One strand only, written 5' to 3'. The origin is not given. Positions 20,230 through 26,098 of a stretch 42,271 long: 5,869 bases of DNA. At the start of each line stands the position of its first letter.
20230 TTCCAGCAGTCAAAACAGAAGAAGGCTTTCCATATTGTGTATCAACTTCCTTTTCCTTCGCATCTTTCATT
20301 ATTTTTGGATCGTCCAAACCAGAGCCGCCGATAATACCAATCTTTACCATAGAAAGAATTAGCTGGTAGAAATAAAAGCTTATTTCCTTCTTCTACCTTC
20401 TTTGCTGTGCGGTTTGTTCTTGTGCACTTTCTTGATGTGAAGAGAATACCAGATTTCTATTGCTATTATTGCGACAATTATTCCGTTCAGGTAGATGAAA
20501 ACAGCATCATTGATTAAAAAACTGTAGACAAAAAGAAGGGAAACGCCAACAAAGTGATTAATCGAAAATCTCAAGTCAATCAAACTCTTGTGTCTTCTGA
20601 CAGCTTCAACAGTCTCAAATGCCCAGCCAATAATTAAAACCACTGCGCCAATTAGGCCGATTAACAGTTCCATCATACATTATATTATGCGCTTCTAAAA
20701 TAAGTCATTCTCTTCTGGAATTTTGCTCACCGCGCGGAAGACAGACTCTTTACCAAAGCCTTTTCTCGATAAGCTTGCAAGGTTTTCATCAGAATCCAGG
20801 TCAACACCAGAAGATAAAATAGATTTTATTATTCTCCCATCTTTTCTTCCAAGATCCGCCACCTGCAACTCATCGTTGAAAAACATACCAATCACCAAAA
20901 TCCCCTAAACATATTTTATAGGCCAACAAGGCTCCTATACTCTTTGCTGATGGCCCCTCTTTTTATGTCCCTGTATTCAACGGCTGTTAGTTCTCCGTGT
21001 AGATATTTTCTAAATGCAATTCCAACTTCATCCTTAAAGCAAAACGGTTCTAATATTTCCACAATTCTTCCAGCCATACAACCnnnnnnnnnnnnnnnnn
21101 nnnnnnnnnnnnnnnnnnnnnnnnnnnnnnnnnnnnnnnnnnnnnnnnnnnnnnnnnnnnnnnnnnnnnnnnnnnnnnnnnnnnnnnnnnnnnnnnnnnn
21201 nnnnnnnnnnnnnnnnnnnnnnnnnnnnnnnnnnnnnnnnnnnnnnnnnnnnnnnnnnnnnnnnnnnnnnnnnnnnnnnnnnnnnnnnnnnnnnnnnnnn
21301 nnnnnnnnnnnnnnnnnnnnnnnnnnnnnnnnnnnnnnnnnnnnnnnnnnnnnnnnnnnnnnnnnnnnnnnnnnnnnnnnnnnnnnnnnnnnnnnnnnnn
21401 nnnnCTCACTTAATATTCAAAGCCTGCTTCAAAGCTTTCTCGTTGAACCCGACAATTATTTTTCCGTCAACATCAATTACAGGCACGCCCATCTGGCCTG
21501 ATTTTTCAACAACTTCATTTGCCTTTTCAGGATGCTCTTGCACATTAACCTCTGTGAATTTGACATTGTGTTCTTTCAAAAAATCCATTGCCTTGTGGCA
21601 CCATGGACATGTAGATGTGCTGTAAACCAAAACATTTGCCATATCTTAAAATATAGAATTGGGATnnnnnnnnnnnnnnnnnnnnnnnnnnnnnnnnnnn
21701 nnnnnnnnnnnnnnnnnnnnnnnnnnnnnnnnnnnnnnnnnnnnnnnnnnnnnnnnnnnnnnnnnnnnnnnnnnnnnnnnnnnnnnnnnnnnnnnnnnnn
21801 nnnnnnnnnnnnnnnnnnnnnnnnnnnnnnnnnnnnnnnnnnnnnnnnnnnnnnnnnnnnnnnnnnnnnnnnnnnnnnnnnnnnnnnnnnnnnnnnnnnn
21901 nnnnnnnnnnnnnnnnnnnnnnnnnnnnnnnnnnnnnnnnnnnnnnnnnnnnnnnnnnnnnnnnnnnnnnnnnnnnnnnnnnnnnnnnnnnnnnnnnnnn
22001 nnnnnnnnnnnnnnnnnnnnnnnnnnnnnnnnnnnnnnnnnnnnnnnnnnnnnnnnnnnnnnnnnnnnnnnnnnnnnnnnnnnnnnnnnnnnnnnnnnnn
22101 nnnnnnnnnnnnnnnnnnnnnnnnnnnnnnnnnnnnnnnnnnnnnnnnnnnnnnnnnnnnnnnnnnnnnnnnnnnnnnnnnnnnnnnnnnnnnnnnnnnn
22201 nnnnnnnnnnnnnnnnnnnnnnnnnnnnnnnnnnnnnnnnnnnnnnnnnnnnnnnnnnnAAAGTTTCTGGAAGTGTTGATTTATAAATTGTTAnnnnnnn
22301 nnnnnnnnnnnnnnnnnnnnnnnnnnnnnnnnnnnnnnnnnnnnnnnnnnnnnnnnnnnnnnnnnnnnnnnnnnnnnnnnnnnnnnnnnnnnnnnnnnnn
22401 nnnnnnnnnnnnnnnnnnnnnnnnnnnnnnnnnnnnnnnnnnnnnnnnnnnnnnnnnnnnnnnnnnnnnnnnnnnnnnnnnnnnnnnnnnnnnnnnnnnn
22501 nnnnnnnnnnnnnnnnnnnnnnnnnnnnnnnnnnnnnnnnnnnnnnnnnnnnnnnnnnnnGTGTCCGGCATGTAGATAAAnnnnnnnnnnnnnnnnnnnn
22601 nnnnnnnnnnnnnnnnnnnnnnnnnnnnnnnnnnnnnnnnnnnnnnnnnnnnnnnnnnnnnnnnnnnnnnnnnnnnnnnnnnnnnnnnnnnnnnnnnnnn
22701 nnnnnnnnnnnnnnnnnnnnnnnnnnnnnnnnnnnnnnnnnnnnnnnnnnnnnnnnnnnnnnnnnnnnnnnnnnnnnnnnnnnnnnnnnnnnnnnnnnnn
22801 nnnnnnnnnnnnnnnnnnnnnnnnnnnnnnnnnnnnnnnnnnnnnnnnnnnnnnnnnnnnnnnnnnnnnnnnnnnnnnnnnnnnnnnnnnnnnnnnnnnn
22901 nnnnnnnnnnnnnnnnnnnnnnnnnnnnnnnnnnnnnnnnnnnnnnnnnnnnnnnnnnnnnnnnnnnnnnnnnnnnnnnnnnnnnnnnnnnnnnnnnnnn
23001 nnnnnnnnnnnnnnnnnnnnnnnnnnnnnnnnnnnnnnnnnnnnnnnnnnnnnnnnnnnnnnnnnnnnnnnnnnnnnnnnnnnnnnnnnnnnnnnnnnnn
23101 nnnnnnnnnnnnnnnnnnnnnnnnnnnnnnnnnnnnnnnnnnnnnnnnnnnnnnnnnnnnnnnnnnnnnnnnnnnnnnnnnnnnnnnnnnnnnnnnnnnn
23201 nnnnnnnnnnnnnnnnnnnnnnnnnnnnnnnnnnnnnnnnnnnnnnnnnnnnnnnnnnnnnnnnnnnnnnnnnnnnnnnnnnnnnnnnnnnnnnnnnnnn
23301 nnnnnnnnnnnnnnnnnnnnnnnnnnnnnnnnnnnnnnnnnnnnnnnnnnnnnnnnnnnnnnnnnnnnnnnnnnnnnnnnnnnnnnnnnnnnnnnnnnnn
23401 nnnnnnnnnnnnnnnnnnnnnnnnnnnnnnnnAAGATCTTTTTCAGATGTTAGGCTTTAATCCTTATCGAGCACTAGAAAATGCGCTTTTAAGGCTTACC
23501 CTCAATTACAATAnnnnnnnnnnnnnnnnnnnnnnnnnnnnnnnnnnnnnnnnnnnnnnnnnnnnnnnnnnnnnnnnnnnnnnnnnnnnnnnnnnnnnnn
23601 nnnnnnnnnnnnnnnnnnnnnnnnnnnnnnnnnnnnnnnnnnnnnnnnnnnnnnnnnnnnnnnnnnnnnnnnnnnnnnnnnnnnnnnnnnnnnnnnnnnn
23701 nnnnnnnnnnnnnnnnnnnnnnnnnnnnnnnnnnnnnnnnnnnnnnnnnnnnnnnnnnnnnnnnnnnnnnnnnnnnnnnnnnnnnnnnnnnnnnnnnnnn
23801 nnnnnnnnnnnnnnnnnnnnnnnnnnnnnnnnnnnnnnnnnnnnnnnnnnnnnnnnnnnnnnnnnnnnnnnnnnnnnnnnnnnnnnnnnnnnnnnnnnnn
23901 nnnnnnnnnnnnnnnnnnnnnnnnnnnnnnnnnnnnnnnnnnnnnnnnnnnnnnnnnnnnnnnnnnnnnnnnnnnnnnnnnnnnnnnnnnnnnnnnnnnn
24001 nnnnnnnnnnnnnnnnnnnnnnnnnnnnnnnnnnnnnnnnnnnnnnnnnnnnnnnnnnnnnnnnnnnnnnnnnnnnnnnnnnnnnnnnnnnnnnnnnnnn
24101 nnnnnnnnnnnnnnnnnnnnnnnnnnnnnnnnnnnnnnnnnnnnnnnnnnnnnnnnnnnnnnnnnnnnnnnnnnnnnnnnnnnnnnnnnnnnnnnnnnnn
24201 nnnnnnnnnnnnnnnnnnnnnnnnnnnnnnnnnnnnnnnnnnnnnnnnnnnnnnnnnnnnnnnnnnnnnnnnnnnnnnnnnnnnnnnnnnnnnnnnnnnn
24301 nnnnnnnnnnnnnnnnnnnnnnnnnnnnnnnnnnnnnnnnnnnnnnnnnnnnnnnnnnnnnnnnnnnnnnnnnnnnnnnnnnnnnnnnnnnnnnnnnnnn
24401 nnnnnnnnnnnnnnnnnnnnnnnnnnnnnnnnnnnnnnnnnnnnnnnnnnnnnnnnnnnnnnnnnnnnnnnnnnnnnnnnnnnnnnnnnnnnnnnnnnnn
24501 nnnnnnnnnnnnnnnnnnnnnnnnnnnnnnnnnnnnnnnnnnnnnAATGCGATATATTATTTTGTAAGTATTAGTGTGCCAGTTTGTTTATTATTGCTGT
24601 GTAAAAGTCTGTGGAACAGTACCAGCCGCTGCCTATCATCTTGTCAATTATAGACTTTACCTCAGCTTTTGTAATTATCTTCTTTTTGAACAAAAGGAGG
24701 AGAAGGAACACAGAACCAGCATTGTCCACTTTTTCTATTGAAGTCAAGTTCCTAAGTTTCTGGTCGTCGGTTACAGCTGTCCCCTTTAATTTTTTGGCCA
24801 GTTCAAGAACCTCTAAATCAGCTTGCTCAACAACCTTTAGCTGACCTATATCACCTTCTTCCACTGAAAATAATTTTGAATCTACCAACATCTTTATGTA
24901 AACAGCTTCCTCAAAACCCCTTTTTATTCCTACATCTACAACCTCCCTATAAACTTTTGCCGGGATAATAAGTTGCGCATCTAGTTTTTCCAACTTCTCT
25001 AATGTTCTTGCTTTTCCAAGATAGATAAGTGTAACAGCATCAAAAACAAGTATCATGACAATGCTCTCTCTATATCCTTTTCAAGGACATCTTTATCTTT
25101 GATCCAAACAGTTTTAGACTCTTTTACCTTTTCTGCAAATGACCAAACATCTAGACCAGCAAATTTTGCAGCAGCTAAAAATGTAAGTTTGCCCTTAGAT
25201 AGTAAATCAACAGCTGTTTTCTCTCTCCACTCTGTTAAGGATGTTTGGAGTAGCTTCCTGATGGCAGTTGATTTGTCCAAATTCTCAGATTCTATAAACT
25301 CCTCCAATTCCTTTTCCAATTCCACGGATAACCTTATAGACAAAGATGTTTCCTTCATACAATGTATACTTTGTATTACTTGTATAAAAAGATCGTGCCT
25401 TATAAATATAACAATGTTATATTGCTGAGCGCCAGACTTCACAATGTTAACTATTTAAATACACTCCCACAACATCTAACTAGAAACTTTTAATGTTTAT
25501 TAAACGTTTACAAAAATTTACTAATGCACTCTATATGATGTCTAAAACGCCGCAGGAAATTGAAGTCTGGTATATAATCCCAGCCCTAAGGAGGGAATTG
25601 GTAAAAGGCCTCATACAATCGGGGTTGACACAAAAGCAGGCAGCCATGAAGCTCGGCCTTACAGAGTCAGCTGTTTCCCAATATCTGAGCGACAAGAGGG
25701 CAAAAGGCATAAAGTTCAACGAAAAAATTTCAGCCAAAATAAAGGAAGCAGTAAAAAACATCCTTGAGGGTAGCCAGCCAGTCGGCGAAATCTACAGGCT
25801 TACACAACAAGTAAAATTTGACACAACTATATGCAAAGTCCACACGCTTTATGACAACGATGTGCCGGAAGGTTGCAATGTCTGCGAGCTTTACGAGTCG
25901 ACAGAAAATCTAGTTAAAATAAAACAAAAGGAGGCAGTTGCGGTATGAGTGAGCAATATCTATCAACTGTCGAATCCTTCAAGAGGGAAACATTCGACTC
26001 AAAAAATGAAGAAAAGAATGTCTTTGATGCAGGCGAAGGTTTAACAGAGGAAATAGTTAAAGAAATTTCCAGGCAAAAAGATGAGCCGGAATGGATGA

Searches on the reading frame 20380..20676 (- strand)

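Call 84: search_protein_families(library=pfam, proteins=[window:20380-20676:-], max_evalue=0.001)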
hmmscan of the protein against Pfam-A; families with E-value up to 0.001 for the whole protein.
window:20380-20676:- (98 aa): 1 family
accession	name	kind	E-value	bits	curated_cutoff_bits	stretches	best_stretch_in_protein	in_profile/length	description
PF03083.21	MtN3_slv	-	0.00092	19.6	23.7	0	22-81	21-82/87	Sugar efflux transporter for intercellular exchange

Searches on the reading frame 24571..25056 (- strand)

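Call 39: search_protein_families(library=pfam, proteins=[window:24571-25056:-], max_evalue=0.001)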
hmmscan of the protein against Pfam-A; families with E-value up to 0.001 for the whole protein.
window:24571-25056:- (161 aa): 2 families
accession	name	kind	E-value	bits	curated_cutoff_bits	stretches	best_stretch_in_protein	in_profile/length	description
PF11848.13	DUF3368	-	2.6e-10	40.5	27.3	1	114-158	3-45/46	Domain of unknown function (DUF3368)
PF20698.3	PIN-TPR-GreABC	-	3.2e-06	27.9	27.8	0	4-66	1-61/138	PIN domain associated with the TPR-GreAB-C-PIN system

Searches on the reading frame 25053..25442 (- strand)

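Call 84: search_protein_families(library=pfam, proteins=[window:25053-25442:-], max_evalue=0.001)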
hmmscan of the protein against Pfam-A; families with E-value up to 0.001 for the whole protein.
window:25053-25442:- (129 aa): 1 family
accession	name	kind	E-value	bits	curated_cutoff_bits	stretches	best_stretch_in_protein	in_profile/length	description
PF03683.19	UPF0175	-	5.2e-06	26.5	27.9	1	68-125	16-74/75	Uncharacterised protein family (UPF0175)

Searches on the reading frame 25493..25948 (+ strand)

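Call 84: search_protein_families(library=pfam, proteins=[window:25493-25948:+], max_evalue=0.001)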
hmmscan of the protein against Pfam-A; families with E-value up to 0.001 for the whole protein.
window:25493-25948:+ (151 aa): 1 family
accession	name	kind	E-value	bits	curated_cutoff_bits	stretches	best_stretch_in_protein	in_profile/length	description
PF01381.28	HTH_3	-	3.7e-06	27.3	23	1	41-74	6-39/55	Helix-turn-helix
